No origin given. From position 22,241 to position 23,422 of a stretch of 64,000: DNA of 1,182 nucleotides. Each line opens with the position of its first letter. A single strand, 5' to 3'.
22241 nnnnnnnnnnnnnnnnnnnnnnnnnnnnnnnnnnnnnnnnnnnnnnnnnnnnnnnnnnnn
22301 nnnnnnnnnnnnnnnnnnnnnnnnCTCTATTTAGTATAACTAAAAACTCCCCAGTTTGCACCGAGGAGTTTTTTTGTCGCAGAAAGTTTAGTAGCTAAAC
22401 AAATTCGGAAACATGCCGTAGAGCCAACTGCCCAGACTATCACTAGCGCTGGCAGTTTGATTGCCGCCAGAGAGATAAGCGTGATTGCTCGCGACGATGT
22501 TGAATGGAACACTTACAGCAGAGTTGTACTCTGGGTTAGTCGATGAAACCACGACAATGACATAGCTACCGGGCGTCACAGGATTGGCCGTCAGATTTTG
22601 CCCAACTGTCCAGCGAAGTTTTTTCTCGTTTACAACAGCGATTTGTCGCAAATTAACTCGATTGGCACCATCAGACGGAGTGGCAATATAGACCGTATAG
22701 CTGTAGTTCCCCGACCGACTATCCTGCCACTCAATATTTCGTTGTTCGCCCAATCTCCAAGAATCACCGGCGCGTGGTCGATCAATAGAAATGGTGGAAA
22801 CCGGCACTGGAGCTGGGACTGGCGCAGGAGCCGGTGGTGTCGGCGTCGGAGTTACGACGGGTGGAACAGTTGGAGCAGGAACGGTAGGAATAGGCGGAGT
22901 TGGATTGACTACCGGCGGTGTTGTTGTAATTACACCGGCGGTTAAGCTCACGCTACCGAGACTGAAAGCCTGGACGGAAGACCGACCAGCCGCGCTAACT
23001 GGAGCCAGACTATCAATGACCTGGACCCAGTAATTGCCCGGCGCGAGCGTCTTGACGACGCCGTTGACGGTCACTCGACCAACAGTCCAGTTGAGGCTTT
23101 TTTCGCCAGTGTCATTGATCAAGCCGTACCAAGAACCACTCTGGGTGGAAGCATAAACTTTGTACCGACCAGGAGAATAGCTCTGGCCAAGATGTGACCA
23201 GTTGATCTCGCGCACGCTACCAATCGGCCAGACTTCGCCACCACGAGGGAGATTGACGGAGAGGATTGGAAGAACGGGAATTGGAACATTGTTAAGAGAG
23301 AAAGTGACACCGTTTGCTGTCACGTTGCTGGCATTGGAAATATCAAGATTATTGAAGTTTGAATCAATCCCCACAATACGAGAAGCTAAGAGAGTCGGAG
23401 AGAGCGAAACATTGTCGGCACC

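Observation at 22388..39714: Paralogous modular surface-protein family that shares a ~80-aa C-terminal module and ends in short aromatic tails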

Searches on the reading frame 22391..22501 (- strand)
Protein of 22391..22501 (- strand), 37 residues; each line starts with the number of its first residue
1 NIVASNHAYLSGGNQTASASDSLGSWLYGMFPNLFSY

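Call 79: search_protein_families(library=ncbifam, proteins=[window:22391-22501:-], max_evalue=10)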
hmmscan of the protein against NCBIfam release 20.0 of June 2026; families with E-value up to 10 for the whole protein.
seq(37 aa): 0 families

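Call 81: search_protein_families(library=pfam, proteins=[window:22391-22501:-], max_evalue=10)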
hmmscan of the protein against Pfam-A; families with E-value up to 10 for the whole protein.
seq(37 aa): 0 families

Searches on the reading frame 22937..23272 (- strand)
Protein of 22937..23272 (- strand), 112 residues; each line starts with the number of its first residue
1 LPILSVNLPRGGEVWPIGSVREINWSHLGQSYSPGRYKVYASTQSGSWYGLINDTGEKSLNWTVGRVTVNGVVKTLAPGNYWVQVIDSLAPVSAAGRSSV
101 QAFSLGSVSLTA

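Call 16: search_solved_structures(query=A1, max_evalue=10, show_alignments=2)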
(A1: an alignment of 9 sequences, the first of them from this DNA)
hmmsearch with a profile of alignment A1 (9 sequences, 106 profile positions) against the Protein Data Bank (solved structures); distinct sequences matched with E-value up to 10: 2.
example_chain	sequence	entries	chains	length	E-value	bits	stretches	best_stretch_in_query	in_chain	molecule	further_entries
9euf_0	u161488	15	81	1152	0.29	14.4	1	9-62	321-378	DUF4815 domain-containing protein | ORF65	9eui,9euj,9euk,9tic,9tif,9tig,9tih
7os7_A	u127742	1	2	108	1.4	12.1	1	56-97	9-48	30S ribosomal protein S6,30S ribosomal protein S6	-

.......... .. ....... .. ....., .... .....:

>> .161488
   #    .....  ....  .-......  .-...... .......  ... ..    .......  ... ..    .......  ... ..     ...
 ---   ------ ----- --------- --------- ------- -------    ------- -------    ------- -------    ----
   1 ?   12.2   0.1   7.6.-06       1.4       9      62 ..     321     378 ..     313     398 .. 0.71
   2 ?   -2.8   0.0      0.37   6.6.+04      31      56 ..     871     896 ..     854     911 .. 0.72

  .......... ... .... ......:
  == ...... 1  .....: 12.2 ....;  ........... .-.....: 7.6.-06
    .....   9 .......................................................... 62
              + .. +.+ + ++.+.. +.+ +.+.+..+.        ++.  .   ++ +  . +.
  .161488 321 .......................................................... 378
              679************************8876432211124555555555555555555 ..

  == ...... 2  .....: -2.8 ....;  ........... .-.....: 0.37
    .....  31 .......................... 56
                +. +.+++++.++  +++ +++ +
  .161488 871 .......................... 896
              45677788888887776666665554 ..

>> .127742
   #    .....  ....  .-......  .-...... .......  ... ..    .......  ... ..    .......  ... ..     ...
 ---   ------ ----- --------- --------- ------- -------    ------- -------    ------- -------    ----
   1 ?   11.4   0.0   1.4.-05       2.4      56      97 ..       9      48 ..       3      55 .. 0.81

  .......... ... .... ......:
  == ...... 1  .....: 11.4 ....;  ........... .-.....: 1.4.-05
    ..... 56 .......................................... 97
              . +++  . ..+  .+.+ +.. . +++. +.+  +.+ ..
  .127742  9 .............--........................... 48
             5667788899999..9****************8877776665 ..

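Call 17: find_homologous_proteins(query=A1, max_evalue=0.01)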
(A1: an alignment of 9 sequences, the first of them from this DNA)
Query A1 (9 sequences) (112 aa, profile of the alignment): 4 proteins with E <= 0.01 among 1098 candidates.
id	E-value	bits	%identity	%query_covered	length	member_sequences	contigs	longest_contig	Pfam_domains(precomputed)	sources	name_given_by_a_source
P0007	9.4e-10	56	40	22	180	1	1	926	-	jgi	jgi:hypothetical protein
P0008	1.0e-8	53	42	23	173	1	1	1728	PF10342.16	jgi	-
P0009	6.8e-6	44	35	23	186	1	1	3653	PF10342.16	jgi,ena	jgi:hypothetical protein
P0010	5.1e-3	35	34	71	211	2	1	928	PF10342.16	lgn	-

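Call 21: search_protein_representatives(alignment_id=A1)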
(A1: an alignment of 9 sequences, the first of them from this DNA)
Query: 9 sequences, 106 profile positions. Proteins with E-value up to 0.001 (for the whole library): 8363; up to 1e-10: 2998; up to 1e-30: 399. The best 150 are listed.
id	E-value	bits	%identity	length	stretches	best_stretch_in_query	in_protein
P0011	6.3e-295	971.4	-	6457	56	2-69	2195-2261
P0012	1.2e-178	597.5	-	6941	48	3-67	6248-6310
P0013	2.8e-178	596.4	-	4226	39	2-68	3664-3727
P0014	4.5e-164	550.7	-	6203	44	3-69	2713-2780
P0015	1.0e-157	530.2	-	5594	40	3-68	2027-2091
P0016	2.7e-144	487.1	-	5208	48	3-74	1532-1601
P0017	1.2e-139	472.2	-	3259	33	3-68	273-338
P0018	1.4e-127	433.4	-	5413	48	2-71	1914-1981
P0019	7.7e-126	427.8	-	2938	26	1-68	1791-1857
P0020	8.1e-121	411.6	-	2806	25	2-80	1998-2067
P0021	2.0e-120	410.4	-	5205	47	1-70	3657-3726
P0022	7.3e-120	408.6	-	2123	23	3-83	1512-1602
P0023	5.2e-119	405.8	-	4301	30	1-64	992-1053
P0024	1.6e-112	385.0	-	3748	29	3-68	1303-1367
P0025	7.2e-110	376.4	-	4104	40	2-70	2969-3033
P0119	2.8e-55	200.9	-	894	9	2-105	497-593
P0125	4.5e-54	197.1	-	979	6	1-106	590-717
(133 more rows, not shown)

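Call 24: search_protein_families(library=pfam, proteins=[P0007, P0119, P0125], max_evalue=0.01)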
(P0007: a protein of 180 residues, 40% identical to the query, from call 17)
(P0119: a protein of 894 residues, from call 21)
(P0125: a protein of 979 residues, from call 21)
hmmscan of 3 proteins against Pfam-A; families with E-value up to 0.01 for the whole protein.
P0007 (180 aa): 2 families
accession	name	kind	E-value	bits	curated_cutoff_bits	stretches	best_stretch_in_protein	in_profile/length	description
PF17957.7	Big_7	-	0.0013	19.7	24.1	1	9-68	1-59/70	Bacterial Ig domain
PF10342.15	Kre9_KNH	-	0.0092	17.1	24.6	0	15-101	1-79/94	Kre9/KNH-like N-terminal Ig-like domain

P0119 (894 aa): 2 families
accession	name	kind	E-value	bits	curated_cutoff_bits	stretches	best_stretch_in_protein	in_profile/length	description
PF10342.15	Kre9_KNH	-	6.4e-42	142.7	24.6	7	502-580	1-80/94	Kre9/KNH-like N-terminal Ig-like domain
PF17957.7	Big_7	-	0.00018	22.5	24.1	0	796-858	2-60/70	Bacterial Ig domain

P0125 (979 aa): 4 families
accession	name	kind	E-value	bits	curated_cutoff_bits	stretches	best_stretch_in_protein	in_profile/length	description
PF10342.15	Kre9_KNH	-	3.6e-22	79.4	24.6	3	152-234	1-90/94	Kre9/KNH-like N-terminal Ig-like domain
PF18998.6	Flg_new_2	-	0.00061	20.2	23.6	1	751-804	14-69/73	Divergent InlB B-repeat domain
PF04455.17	Saccharop_dh_N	-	0.0013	19.6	23.5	0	691-762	27-99/100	LOR/SDH bifunctional enzyme conserved region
PF13860.13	FlgD_ig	-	0.0071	16.7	27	0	874-898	49-73/79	FlgD Ig-like domain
